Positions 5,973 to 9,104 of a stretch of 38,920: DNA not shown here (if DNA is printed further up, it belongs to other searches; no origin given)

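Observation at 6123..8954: Single 943-aa PHP-phosphoesterase / Rad50-SMC-like ATPase fusion under a restriction-modification controller promoter: candidate defence effector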

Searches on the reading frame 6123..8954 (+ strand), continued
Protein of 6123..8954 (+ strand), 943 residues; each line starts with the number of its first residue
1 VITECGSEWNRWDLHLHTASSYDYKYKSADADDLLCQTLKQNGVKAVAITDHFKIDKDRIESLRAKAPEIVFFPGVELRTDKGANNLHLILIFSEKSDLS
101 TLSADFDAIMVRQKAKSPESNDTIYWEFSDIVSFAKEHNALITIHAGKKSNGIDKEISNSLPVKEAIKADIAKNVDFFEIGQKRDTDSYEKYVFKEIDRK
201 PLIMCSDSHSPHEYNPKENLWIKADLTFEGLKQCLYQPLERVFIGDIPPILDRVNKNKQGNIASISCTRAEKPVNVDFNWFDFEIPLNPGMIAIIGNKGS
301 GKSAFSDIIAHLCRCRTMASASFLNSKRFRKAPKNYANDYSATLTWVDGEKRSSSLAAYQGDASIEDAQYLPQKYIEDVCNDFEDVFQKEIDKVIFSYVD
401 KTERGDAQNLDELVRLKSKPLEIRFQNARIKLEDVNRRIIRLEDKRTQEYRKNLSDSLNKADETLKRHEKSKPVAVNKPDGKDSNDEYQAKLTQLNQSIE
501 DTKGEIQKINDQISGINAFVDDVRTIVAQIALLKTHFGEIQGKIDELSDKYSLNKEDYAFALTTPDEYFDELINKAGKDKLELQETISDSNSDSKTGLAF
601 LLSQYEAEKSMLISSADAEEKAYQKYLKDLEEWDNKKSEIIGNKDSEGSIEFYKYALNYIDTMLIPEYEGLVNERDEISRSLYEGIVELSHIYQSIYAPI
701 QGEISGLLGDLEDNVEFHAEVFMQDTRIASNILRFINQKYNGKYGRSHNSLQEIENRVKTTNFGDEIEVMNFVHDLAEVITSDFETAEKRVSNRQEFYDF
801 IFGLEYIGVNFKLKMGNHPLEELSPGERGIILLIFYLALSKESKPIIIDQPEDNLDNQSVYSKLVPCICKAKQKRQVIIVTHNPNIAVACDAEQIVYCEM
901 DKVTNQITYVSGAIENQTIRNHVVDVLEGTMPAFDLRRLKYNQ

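Call 69: search_protein_families(library=padloc, alignment_id=A4, max_evalue=1e-10)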
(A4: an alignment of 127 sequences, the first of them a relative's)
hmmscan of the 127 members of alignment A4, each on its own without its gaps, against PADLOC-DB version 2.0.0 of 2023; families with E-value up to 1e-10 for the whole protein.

A. member 1, L014:6069-6392:- (107 aa): 0 families

B. families by the number of members that match (of 127 scanned): 374 families (the first 25 are shown)
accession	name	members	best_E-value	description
PDLC04831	PDC-S02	4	1.6e-155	-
PDLC04795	PDC-S02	4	1.2e-145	-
PDLC03292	MTase_II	4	7.8e-142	Type II methyltransferase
PDLC04810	PDC-S02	4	2.7e-132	-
PDLC03633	MTase_III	4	9.4e-110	Type III methyltransferase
PDLC04803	PDC-S02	4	6.2e-96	-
PDLC04807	PDC-S02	4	1.4e-92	-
PDLC03642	MTase_III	4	3.4e-91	Type III methyltransferase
PDLC03634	MTase_III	4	8e-90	Type III methyltransferase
PDLC03641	MTase_III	4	3.1e-78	Type III methyltransferase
PDLC03287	MTase_II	4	2.5e-77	Type II methyltransferase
PDLC03644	MTase_III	4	7.3e-76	Type III methyltransferase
PDLC03354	MTase_II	4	8.8e-67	Type II methyltransferase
PDLC04820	PDC-S02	4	1.6e-59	-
PDLC03640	MTase_III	4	1.9e-54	Type III methyltransferase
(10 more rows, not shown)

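Call 70: search_protein_families(library=padloc, alignment_id=A5, max_evalue=1e-10)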
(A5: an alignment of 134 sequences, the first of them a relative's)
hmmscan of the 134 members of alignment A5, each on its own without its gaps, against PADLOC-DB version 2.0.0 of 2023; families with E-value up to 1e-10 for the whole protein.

A. member 1, L014:11032-13500:- (822 aa): 0 families

B. families by the number of members that match (of 134 scanned): 239 families (the first 25 are shown)
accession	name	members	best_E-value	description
PDLC03963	SoFic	3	2.5e-120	-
PDLC04840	PDC-S04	3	9.7e-31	-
PDLC03031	MTase_I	2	0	Type I methyltransferase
PDLC03029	MTase_I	2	2.1e-295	Type I methyltransferase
PDLC03636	MTase_III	2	3.4e-219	Type III methyltransferase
PDLC03644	MTase_III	2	2.9e-188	Type III methyltransferase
PDLC03022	MTase_I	2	3.3e-146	Type I methyltransferase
PDLC03090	Specificity_I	2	4.8e-145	Type I specificity subunit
PDLC03027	MTase_I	2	4.3e-117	Type I methyltransferase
PDLC03072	Specificity_I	2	1.4e-114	Type I specificity subunit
PDLC03640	MTase_III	2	2.2e-110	Type III methyltransferase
PDLC03105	Specificity_I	2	2.3e-107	Type I specificity subunit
PDLC03634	MTase_III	2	3.8e-103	Type III methyltransferase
PDLC03073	Specificity_I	2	2.1e-93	Type I specificity subunit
PDLC03083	Specificity_I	2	9.2e-91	Type I specificity subunit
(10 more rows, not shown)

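Call 75: find_encoding_contigs(protein=P0001, flank=8000, max_places=2)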
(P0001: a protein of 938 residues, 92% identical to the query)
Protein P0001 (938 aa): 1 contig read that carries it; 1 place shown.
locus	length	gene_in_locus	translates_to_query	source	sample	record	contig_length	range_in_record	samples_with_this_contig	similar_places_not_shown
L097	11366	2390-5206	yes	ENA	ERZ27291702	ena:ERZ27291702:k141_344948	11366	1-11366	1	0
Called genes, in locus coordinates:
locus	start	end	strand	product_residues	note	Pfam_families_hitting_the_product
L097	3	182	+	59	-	?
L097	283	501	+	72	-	PF13443:HTH_26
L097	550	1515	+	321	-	PF00145:DNA_methylase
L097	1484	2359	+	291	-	PF09015:NgoMIV_restric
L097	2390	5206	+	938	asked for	PF13304:AAA_21 (faint), PF02463:SMC_N (weak)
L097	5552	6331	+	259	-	PF00702:Hydrolase, PF13344:Hydrolase_6, PF13419:HAD_2 (faint), PF13242:Hydrolase_like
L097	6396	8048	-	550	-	PF00990:GGDEF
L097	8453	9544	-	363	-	PF12679:ABC2_membrane_2, PF12698:ABC2_membrane_3, PF01061:ABC2_membrane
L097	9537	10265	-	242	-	PF02463:SMC_N (faint), PF00005:ABC_tran, PF13304:AAA_21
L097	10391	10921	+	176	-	-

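Call 76: find_encoding_contigs(protein=P0002, flank=8000, max_places=2)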
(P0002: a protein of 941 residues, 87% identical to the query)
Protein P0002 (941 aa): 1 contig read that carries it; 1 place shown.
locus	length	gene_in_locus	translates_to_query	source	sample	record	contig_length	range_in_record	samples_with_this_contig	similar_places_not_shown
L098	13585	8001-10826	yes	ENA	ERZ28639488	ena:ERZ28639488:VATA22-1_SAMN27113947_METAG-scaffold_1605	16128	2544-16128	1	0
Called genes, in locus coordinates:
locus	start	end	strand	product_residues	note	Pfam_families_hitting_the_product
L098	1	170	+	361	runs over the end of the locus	PF14657:Arm-DNA-bind_4, PF14659:Phage_int_SAM_3, PF00589:Phage_integrase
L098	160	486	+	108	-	PF21983:NikA-like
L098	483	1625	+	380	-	PF13481:AAA_25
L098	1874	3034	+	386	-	PF01076:Mob_Pre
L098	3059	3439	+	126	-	PF14198:TnpV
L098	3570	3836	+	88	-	PF01381:HTH_3 (weak), PF13443:HTH_26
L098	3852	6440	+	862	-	PF00145:DNA_methylase, PF02384:N6_Mtase, PF05175:MTS (weak), PF07669:Eco57I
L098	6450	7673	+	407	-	-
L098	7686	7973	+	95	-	-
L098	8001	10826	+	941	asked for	PF13304:AAA_21 (faint), PF02463:SMC_N (weak)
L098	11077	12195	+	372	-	-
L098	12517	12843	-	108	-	-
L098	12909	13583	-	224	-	?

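Call 78: find_related_loci(query=window:6123-8954:+, collection=metagenome_contigs, flank=5000)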
Query window:6123-8954:+ (943 aa) in metagenome_contigs; peptide patterns used: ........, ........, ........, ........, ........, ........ (x = any residue, [..] = any of these).
104 stretches matched a pattern; 45 encode a relative of the query (tblastn E <= 1e-3); 45 distinct loci.
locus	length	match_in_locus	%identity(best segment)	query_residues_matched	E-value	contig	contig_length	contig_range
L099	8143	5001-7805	87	4-942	0e+0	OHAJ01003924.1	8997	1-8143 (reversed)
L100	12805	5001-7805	87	4-942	0e+0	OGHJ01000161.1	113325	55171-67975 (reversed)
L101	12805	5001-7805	87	4-942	0e+0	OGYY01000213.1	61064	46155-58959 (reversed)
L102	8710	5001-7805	87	4-942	0e+0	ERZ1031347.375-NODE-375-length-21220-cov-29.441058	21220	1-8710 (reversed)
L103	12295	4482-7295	74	1-942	0e+0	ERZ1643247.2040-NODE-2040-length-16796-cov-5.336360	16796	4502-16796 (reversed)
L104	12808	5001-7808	72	1-941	0e+0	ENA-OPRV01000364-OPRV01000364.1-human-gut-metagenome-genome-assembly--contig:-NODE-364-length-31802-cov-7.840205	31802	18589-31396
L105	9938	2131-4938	72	1-941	0e+0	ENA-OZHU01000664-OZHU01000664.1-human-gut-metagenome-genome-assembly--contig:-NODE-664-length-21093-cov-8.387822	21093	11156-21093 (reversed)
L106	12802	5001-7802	73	5-942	0e+0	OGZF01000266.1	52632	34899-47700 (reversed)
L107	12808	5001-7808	71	1-941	0e+0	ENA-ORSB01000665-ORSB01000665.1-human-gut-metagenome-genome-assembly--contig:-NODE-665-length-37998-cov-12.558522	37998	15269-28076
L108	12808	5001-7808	71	1-941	0e+0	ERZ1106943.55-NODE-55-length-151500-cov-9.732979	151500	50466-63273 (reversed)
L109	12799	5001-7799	72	6-942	0e+0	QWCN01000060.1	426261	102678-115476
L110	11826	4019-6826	71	1-941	0e+0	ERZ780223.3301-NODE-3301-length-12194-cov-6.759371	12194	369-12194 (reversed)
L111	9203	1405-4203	72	6-942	0e+0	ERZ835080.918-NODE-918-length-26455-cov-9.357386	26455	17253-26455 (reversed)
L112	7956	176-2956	69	12-942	0e+0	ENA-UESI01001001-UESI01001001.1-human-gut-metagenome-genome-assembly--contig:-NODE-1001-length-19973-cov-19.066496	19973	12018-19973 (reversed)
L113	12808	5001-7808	67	1-941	0e+0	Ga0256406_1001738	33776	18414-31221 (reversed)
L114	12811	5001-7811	64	1-942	0e+0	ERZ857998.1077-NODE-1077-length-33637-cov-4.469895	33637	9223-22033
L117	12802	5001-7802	54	6-941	0e+0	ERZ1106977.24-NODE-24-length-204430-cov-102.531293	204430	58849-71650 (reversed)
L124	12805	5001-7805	53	6-943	0e+0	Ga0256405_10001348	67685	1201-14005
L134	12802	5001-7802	54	6-941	0e+0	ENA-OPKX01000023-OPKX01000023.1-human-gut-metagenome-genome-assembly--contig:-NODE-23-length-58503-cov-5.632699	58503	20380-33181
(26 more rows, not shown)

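Call 81: search_protein_families(library=pfam, proteins=[L104:4016-4930:+, L104:2529-4016:+, L104:2333-2542:+, L098:6450-7670:+, L117:2548-3969:+, L124:2891-4948:+, L124:337-2865:+, L114:4084-4911:+, L114:532-4068:+, L109:51-4496:+], max_evalue=0.001)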
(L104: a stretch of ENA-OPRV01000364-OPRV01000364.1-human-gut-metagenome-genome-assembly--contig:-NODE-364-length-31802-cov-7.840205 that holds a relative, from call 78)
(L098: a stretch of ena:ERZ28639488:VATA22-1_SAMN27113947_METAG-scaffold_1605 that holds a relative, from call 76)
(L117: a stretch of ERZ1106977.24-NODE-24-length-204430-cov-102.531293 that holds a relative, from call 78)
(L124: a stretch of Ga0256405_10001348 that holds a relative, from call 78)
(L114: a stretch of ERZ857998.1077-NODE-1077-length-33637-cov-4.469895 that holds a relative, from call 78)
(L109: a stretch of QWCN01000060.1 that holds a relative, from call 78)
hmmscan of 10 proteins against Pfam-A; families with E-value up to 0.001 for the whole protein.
L104:4016-4930:+ (305 aa): 2 families
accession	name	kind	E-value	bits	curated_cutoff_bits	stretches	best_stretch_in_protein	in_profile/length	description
PF06616.17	BsuBI_PstI_RE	-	2.3e-61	206.2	27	1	147-298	1-153/154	BsuBI/PstI restriction endonuclease domain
PF17728.7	BsuBI_PstI_RE_N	-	1.2e-39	135.8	27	1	1-135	1-139/140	BsuBI/PstI restriction endonuclease HTH domain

L104:2529-4016:+ (496 aa): 4 families
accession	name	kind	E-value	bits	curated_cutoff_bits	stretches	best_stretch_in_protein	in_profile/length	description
PF07669.17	Eco57I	-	5e-18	66.2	25.3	1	79-232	15-171/171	Eco57I restriction-modification methylase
PF02384.22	N6_Mtase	-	2.9e-11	43.7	20.4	1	21-264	19-250/311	N-6 DNA Methylase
PF00398.26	RrnaAD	-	0.00025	20.7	24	1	22-151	3-109/263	Ribosomal RNA adenine dimethylase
PF05175.20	MTS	-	0.00072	19.7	23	0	51-155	31-112/170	Methyltransferase small domain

L104:2333-2542:+ (70 aa): 2 families
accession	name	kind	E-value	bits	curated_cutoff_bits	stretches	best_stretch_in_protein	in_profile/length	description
PF13443.12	HTH_26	-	1.3e-17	64.2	22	1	7-67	1-63/63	Cro/C1-type HTH DNA-binding domain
PF01381.28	HTH_3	-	0.00026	21.4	23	1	12-60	5-54/55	Helix-turn-helix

L098:6450-7670:+ (407 aa): 0 families

L117:2548-3969:+ (474 aa): 2 families
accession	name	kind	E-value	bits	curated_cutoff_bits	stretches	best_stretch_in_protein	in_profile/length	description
PF11564.14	BpuJI_N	-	5.8e-64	216.4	25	1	8-281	9-277/278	Restriction endonuclease BpuJI - N terminal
PF13020.12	NOV_C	-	7.3e-11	42.4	22.1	1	326-426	1-82/91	Protein NO VEIN, C-terminal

L124:2891-4948:+ (686 aa): 3 families
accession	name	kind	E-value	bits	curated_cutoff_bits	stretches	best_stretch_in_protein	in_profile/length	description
PF13337.12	BrxL_ATPase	-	6.3e-146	485.5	25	1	164-476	2-313/313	Lon-like protease BrxL-like, ATPase domain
PF20442.3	BrxL_N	-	2.8e-48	163.6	28.2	1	20-151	1-132/132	BREX system Lon protease-like protein BrxL N-terminal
PF05362.19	Lon_C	-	1e-07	32.1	21.1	1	522-683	42-203/205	Lon protease (S16) C-terminal proteolytic domain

L124:337-2865:+ (843 aa): 1 family
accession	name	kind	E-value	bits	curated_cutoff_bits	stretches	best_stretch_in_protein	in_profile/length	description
PF08665.17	PglZ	-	2.3e-51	174.8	25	1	455-631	1-179/179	PglZ domain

L114:4084-4911:+ (276 aa): 1 family
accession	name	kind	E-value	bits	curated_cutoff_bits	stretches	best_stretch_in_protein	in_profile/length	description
PF11185.13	DUF2971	-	1e-09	40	22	1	94-191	1-89/89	Protein of unknown function (DUF2971)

L114:532-4068:+ (1179 aa): 3 families
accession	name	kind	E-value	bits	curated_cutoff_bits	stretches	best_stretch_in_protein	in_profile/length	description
PF07669.17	Eco57I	-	1.2e-27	97.5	25.3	1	365-585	1-171/171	Eco57I restriction-modification methylase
PF02384.22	N6_Mtase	-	8.1e-15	55.4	20.4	1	492-628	123-262/311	N-6 DNA Methylase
PF20473.4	MmeI_Mtase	-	3.8e-08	33.3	27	1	323-549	20-196/259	MmeI, DNA-methyltransferase domain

L109:51-4496:+ (1482 aa): 2 families
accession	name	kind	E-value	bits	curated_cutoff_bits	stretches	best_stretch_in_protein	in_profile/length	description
PF07669.17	Eco57I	-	1.7e-29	103.6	25.3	1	893-1035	2-171/171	Eco57I restriction-modification methylase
PF04851.21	ResIII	-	4.5e-14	53.1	22.5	1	86-269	2-163/164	Type III restriction enzyme, res subunit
